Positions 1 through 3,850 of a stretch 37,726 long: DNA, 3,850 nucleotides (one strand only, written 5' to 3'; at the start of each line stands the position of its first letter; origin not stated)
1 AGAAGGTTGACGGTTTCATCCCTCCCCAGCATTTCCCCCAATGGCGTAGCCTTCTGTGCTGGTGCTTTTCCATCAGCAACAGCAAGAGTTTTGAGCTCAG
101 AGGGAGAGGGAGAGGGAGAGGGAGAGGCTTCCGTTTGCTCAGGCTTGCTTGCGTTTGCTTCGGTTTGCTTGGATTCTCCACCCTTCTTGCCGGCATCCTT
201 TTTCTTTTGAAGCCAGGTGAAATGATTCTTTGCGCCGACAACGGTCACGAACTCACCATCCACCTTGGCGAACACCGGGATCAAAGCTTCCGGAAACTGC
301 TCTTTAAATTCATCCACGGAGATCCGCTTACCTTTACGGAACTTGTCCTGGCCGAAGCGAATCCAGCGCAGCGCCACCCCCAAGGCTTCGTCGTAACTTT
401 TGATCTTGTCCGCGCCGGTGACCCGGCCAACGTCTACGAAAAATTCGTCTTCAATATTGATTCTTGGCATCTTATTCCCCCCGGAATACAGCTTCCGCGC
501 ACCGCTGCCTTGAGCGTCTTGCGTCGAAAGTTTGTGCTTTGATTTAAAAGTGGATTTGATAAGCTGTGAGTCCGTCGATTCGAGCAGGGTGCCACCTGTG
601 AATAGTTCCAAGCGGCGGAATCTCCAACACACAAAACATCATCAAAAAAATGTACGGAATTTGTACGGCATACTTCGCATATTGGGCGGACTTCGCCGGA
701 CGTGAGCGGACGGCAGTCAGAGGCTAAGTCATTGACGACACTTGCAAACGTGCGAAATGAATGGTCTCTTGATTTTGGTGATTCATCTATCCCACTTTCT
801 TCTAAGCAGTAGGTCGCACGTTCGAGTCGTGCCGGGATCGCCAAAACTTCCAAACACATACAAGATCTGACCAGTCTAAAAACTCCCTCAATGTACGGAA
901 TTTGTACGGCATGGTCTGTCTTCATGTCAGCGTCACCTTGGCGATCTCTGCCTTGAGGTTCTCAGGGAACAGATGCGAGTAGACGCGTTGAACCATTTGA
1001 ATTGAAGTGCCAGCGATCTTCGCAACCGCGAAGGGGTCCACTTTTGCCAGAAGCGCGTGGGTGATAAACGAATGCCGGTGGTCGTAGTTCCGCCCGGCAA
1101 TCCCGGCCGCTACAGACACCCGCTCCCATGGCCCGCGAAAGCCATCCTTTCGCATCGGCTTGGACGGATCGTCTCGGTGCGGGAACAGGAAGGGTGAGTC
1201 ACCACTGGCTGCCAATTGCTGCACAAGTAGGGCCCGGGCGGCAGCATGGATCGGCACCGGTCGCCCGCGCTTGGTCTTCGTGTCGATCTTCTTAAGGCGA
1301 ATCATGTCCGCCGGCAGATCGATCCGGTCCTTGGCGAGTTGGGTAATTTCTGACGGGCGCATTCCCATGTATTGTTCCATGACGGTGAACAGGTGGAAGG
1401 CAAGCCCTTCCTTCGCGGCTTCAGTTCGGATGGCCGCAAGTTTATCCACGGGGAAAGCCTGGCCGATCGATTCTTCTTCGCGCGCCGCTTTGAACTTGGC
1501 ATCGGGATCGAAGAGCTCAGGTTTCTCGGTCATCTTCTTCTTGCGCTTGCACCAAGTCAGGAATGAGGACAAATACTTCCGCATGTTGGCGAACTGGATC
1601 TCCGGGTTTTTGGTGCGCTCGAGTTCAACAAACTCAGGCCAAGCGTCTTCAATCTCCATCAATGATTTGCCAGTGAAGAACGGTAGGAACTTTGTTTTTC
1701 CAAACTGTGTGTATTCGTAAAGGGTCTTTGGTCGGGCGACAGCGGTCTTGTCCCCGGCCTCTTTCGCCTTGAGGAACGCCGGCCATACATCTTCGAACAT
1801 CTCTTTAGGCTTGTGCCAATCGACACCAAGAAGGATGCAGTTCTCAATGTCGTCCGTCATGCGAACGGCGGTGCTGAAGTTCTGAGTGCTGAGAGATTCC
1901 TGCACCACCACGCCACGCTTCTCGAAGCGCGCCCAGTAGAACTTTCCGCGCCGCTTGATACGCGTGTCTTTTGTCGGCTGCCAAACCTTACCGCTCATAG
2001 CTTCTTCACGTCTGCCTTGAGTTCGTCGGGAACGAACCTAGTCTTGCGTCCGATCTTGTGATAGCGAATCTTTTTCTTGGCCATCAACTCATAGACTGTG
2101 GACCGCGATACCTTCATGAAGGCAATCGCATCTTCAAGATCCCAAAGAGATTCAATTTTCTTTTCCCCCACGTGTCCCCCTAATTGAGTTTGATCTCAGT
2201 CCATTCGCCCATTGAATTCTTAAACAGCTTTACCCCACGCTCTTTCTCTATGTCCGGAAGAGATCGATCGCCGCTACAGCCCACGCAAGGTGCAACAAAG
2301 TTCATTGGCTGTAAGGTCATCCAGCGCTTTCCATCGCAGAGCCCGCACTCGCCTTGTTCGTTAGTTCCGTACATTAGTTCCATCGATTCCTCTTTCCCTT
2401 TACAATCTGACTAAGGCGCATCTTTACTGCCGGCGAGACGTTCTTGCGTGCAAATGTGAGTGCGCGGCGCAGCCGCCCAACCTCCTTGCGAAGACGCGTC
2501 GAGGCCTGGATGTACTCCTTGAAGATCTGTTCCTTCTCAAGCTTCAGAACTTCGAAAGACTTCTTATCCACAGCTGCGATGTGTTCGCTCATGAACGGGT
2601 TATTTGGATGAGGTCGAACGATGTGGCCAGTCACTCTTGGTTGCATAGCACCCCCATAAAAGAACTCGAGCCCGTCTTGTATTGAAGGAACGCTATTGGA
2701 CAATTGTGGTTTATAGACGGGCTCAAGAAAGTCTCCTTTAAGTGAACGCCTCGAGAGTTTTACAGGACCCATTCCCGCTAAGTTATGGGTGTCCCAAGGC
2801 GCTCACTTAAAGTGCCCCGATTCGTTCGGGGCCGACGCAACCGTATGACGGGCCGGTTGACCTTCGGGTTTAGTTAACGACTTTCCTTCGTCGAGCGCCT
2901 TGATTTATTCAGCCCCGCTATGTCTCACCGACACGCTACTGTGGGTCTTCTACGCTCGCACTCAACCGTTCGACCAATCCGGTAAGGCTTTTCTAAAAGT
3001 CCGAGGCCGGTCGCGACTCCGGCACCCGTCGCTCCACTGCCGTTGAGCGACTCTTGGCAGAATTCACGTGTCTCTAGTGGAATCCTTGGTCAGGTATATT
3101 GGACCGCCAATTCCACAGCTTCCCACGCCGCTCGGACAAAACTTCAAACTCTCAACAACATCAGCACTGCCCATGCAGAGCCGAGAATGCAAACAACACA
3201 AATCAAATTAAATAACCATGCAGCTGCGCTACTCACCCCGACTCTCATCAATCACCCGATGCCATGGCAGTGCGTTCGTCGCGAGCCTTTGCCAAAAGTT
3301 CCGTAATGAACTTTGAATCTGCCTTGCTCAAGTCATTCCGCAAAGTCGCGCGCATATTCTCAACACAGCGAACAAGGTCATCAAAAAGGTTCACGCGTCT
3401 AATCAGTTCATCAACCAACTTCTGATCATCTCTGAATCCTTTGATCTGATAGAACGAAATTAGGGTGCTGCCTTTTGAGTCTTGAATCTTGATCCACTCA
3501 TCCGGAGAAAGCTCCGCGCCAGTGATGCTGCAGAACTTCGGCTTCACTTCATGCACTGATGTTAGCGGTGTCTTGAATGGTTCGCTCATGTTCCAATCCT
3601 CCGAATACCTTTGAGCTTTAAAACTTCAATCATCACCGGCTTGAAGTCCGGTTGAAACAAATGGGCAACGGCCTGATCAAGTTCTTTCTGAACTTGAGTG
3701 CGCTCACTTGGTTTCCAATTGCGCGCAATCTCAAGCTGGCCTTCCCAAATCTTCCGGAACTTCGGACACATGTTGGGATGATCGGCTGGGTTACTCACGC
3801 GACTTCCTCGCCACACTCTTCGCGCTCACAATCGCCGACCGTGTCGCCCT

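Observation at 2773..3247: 475-nt ORF-free, helix-rich island inside a gap-free early operon: candidate large structured RNA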

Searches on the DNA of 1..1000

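Call 63: search_rna_families(source=window, start=1, end=1000, threshold=evalue, max_evalue=10, show_alignments=2)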
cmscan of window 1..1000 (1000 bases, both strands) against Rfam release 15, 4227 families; matches with E-value up to 10: 2.
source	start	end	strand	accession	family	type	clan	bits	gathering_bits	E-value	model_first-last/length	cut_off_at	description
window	771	840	+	RF00005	tRNA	Gene; tRNA;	CL00001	18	29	0.99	1-71/71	no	tRNA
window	954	984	+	RF03092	Ocean-VII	Gene; sRNA;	-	11.2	53.5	3.9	1-41/41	no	Ocean-VII RNA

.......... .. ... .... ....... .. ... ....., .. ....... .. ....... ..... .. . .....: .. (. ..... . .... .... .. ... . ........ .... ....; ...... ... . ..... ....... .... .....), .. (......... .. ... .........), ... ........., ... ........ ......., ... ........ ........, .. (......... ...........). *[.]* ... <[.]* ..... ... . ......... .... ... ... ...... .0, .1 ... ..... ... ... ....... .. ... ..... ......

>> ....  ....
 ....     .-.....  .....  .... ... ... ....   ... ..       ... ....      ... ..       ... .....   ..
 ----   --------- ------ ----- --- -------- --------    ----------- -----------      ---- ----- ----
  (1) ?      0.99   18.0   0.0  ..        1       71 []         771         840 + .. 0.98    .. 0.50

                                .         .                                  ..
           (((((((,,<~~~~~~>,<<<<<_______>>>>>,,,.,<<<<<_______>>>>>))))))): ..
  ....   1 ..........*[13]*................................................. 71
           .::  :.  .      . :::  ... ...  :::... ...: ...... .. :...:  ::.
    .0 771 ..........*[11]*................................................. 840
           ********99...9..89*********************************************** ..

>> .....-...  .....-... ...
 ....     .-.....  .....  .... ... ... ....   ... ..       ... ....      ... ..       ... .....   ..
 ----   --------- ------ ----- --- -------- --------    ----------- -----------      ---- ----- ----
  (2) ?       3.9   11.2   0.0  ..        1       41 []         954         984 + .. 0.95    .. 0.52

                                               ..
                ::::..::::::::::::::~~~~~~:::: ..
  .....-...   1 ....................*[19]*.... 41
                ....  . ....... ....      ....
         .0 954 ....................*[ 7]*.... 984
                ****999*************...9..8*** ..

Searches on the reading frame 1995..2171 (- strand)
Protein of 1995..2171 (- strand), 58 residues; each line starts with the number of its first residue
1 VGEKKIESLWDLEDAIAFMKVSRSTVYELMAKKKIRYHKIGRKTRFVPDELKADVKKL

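Call 12: search_protein_families(library=phrogs, proteins=[window:1995-2171:-], max_evalue=0.001)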
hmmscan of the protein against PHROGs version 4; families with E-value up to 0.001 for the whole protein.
window:1995-2171:- (58 aa): 2 families
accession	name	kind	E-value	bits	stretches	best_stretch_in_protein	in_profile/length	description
phrog_66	-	integration and excision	3e-06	28.2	1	5-53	89-138/412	excisionase and transcriptional regulator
phrog_15534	-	DNA, RNA and nucleotide metabolism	0.00016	23.1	1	12-48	46-81/93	HTH DNA binding protein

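Call 13: search_protein_families(library=pfam, proteins=[window:1995-2171:-], max_evalue=0.01)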
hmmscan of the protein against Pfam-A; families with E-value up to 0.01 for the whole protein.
window:1995-2171:- (58 aa): 1 family
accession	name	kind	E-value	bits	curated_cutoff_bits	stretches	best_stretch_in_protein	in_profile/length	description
PF12728.13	HTH_17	-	3.8e-09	37.1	27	1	12-52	4-44/51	Helix-turn-helix domain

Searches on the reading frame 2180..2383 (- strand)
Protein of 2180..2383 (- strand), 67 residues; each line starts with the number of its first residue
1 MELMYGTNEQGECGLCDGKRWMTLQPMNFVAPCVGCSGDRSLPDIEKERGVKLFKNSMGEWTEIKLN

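Call 12: search_protein_families(library=phrogs, proteins=[window:2180-2383:-], max_evalue=0.001)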
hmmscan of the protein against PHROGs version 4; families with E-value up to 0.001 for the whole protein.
window:2180-2383:- (67 aa): 0 families

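Call 13: search_protein_families(library=pfam, proteins=[window:2180-2383:-], max_evalue=0.01)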
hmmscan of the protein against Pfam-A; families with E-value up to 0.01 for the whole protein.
window:2180-2383:- (67 aa): 0 families

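Call 34: list_cluster_members(proteins=[P0001, P0002, window:2180-2383:-, window:1995-2171:-, window:922-1998:-, window:3586-3816:-, window:3959-4690:-])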
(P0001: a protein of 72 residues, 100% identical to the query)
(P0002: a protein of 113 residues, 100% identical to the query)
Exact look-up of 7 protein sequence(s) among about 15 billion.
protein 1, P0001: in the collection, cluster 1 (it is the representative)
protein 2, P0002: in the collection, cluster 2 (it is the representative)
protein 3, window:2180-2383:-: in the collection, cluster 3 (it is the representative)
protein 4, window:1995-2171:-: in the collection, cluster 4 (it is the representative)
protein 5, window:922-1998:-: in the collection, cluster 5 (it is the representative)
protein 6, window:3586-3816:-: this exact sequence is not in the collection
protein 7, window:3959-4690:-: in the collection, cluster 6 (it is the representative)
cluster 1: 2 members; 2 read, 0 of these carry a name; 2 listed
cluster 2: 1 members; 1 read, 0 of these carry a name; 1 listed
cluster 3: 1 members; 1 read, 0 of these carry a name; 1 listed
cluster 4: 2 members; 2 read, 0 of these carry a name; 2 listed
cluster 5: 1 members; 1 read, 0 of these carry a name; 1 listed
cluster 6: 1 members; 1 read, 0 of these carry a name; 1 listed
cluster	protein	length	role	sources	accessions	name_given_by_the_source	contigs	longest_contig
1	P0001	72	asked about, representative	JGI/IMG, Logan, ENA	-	-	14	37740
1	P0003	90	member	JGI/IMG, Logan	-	-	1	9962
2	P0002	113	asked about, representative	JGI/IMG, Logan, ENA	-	-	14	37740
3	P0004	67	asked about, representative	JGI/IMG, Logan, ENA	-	-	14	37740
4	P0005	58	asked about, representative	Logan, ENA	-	-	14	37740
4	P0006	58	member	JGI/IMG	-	-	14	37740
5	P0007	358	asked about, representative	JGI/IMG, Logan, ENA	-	-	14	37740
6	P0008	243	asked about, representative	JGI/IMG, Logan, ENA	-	-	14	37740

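Call 56: find_homologous_proteins(query=window:2180-2383:-, max_evalue=0.01)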
Query window:2180-2383:- (67 aa): 1 proteins with E <= 0.01 among 1 candidates.
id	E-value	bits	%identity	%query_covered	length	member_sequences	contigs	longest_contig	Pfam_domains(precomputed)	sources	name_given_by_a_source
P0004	8.6e-41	154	100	100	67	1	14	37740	-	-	-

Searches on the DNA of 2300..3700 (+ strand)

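Call 4: search_rna_families(source=window, start=2600, end=3450, threshold=evalue, max_evalue=10, show_alignments=3)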
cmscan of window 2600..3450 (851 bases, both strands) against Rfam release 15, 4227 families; matches with E-value up to 10: 1.
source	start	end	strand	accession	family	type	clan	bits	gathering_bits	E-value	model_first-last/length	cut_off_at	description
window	3343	3421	-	RF00332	snoZ266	Gene; snRNA; snoRNA; CD-box;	-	18.3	43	2.4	1-90/90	no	Small nucleolar RNA Z266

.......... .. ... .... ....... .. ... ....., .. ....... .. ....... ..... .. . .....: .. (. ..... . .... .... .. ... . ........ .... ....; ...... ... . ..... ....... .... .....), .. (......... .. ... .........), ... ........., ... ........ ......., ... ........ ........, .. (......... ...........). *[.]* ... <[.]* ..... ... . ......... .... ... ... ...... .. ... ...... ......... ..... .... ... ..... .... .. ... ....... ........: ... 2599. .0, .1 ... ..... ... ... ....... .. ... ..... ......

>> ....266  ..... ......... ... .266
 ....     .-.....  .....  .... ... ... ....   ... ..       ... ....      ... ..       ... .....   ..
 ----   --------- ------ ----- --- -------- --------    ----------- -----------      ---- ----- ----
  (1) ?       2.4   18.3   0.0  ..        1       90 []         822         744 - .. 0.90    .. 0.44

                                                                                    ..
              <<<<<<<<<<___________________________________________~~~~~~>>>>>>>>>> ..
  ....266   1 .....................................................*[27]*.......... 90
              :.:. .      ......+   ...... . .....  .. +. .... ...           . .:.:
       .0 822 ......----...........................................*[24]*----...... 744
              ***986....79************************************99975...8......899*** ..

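Call 8: search_dna_similar(query=window:2300-3700:+, collection=phages, mode=near, max_rows=30)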
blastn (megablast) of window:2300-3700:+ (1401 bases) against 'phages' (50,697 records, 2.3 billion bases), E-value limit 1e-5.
No match.

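Call 9: search_dna_similar(query=window:2300-3700:+, collection=ecoli_genomes, mode=near, max_rows=20)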
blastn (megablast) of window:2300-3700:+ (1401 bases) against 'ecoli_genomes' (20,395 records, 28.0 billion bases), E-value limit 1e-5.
No match.

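Call 10: search_dna_similar(query=window:2700-3300:+, collection=phages, mode=distant, max_rows=30)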
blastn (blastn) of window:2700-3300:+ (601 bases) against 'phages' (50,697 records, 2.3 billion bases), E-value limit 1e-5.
No match.

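Call 68: search_dna_similar(query=window:2640-3250:+, collection=plasmids, mode=distant, max_rows=10, max_evalue=0.01)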
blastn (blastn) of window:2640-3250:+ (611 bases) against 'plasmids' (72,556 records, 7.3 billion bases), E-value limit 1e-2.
No match.

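Call 69: search_dna_similar(query=window:2640-3250:+, collection=phages, mode=distant, max_rows=10, max_evalue=1)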
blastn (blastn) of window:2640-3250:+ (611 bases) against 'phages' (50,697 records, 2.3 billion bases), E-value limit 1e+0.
Records with a match: 6; places in all: 6; records where one place covers at least 80% of the query: 0.
Best place of each record, by identity: 95-99% 6.
By first word of the organism name: Listeria 6.
By host as written in the record: Listeria monocytogenes 6.
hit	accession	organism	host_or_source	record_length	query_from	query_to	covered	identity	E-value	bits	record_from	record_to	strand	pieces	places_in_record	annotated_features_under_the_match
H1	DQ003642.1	Listeria phage A006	Listeria monocytogenes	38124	550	575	4%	96.2%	2e-1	44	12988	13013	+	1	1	gp15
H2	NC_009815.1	Listeria phage A006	Listeria monocytogenes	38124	550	575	4%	96.2%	2e-1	44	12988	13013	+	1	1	tail length tape measure protein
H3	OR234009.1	Listeria phage LP-LmcIH1-8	Listeria monocytogenes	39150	550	575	4%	96.2%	2e-1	44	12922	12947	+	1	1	tail length tape-measure protein T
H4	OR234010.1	Listeria phage LP-LmcIH1-9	Listeria monocytogenes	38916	550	575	4%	96.2%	2e-1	44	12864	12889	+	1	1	tail length tape-measure protein T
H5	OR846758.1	Listeria phage LM 4-11-1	Listeria monocytogenes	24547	550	575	4%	96.2%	2e-1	44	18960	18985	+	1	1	record has no annotation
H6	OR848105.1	Listeria phage LM 4-14-1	Listeria monocytogenes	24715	550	575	4%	96.2%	2e-1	44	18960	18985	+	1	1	record has no annotation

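Call 86: build_rna_model(alignment_id=A3, structure=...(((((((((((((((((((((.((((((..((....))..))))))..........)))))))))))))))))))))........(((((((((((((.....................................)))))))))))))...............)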
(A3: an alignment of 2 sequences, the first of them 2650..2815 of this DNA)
Model R1 built from alignment A3 (2 sequences, 166 columns); structure: as given.
model positions 166; base pairs 42; branch points 1; effective number of sequences 0.79; information 0.591 bits per position. Calibrated on 0.2 Mb of random sequence (short: E-values are rough).
structure used (alignment columns):
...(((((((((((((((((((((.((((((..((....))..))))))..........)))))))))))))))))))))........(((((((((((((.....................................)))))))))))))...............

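Call 87: search_with_rna_model(model_id=R1, sources=[window, L004, L007, L008, L009, L010, L011], max_evalue=10)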
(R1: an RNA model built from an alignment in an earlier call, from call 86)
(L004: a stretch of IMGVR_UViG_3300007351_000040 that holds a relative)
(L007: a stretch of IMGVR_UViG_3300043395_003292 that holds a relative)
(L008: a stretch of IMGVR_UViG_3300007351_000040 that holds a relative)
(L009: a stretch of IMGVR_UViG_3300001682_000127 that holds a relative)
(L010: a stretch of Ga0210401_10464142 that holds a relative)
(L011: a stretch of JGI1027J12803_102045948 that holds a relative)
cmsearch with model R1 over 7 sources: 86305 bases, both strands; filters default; matches with E-value up to 10: 3.
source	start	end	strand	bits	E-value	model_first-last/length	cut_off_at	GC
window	2650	2815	-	217.6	2e-58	1-166/166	no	0.48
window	2736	2812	+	21.1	0.00058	4-80/166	no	0.49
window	2665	2727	+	9.7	0.83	89-151/166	no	0.48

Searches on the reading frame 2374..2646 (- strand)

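Call 66: search_protein_families(library=phrogs, proteins=[window:2374-2646:-], max_evalue=1)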
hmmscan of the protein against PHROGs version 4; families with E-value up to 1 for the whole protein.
window:2374-2646:- (90 aa): 0 families

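Call 67: search_protein_families(library=pfam, proteins=[window:2374-2646:-], max_evalue=1)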
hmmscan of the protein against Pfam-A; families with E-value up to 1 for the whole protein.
window:2374-2646:- (90 aa): 1 family
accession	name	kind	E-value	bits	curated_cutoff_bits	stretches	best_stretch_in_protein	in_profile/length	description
PF00631.27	G-gamma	-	0.16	12.4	27.1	1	47-75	2-30/69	GGL domain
